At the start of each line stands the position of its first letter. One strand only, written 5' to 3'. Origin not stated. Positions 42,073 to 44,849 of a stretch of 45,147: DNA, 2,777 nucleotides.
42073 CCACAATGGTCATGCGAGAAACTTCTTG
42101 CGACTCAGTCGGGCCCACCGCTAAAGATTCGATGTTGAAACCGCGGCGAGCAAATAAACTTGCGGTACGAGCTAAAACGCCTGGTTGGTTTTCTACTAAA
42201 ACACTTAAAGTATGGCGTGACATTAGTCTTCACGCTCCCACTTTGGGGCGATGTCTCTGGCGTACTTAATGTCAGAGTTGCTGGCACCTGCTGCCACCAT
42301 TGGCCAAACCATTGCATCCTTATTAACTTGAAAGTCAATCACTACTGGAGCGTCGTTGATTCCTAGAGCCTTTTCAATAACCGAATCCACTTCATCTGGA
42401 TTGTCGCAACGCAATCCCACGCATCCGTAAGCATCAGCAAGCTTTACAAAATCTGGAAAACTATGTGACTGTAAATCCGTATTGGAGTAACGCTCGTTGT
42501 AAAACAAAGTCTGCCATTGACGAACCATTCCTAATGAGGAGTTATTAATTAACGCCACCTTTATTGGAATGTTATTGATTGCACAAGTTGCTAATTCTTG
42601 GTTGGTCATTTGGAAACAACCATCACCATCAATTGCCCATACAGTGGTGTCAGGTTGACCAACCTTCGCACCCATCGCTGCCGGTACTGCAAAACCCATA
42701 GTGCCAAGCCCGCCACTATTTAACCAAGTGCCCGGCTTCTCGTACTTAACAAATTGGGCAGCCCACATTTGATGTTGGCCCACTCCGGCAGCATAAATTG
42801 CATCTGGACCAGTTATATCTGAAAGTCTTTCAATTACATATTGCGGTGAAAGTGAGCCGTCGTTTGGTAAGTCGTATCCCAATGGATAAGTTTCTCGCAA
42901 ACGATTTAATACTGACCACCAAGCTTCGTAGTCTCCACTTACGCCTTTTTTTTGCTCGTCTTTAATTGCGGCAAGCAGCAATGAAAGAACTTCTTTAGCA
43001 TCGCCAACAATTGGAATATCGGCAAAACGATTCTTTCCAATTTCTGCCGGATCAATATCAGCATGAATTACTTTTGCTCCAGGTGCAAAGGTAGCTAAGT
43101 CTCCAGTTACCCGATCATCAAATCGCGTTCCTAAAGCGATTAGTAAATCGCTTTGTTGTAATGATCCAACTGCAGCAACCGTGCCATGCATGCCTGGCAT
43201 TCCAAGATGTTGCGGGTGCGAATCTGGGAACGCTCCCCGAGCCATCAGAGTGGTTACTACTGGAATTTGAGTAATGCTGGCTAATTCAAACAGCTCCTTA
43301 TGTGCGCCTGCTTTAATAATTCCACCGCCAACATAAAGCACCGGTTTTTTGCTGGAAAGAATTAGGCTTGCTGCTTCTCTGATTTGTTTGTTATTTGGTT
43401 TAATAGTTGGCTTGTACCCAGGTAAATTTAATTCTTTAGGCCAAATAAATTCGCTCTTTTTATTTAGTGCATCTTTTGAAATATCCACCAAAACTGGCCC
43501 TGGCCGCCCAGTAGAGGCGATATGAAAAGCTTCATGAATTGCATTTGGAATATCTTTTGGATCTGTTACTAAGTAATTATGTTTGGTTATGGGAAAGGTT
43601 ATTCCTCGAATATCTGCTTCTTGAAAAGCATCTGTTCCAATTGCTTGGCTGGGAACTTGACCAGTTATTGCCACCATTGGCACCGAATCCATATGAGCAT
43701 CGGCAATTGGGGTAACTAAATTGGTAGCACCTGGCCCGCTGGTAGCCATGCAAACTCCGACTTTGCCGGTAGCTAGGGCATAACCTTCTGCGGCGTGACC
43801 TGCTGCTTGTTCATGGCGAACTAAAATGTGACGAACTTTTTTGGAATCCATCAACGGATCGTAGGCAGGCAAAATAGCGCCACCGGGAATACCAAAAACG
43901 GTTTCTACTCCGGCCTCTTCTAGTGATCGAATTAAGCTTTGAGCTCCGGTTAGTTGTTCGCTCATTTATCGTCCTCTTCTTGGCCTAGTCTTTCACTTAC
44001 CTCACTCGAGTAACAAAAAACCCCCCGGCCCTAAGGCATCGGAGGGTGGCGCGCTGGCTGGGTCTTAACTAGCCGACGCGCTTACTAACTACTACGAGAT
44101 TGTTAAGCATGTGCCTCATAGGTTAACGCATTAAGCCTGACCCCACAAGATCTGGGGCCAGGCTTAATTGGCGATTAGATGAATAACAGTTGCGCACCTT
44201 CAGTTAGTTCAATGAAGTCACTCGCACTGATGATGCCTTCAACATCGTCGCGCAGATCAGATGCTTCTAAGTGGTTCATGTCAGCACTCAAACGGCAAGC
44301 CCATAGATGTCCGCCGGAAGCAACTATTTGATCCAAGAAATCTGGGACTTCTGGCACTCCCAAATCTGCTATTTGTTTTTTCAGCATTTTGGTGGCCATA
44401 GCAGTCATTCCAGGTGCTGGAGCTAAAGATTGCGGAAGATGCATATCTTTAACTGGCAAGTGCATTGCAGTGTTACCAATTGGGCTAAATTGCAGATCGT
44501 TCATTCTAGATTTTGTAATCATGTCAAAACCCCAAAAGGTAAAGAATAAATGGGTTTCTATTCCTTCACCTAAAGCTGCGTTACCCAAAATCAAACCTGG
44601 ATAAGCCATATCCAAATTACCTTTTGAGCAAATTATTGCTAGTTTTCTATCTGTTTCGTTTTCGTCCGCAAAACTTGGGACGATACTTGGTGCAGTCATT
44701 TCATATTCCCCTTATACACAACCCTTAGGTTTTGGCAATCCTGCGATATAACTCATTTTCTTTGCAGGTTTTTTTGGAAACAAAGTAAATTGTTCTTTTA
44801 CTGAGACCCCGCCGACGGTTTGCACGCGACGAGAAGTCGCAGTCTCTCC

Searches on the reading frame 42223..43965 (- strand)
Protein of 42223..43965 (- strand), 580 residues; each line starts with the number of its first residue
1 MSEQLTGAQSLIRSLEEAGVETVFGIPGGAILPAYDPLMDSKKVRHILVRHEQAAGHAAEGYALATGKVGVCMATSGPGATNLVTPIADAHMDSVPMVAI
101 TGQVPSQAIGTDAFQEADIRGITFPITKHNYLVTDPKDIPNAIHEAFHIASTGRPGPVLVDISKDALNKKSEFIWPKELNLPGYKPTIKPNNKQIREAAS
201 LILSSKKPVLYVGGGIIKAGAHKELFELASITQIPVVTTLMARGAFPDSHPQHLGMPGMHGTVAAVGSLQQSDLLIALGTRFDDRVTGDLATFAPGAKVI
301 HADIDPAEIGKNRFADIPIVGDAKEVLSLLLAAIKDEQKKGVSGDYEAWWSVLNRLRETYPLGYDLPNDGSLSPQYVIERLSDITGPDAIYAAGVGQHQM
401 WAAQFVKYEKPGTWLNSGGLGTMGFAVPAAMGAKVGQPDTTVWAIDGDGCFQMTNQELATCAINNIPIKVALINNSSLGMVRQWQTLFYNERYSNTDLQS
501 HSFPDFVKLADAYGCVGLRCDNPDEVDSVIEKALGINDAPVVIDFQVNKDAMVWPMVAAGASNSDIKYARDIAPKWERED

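Call 81: search_protein_families(library=pfam, proteins=[window:42223-43965:-], max_evalue=0.00001)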
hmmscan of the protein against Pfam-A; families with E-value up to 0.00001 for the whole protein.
window:42223-43965:- (580 aa): 3 families
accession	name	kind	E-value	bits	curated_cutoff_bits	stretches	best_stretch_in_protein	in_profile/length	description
PF02775.26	TPP_enzyme_C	-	8.5e-57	191.6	21.9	1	394-545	1-151/151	Thiamine pyrophosphate enzyme, C-terminal TPP binding domain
PF00205.28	TPP_enzyme_M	-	1.2e-50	171.2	30.4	1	195-328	1-135/137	Thiamine pyrophosphate enzyme, central domain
PF02776.23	TPP_enzyme_N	-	7.1e-42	142.4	26.8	1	6-119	2-116/119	Thiamine pyrophosphate enzyme, N-terminal TPP binding domain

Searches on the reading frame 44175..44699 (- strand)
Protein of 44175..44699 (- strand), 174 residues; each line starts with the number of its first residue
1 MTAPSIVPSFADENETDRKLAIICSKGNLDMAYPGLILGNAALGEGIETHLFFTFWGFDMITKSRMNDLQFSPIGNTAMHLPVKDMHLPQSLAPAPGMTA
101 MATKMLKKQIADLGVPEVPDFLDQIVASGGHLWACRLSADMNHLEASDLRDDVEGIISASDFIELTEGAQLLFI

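Call 81: search_protein_families(library=pfam, proteins=[window:44175-44699:-], max_evalue=0.00001)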
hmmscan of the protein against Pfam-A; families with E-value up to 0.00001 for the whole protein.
window:44175-44699:- (174 aa): 1 family
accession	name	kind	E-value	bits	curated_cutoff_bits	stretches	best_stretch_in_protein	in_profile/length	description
PF13686.11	DrsE_2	-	1.5e-28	100.2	25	1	17-169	2-151/156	DsrE/DsrF/DrsH-like family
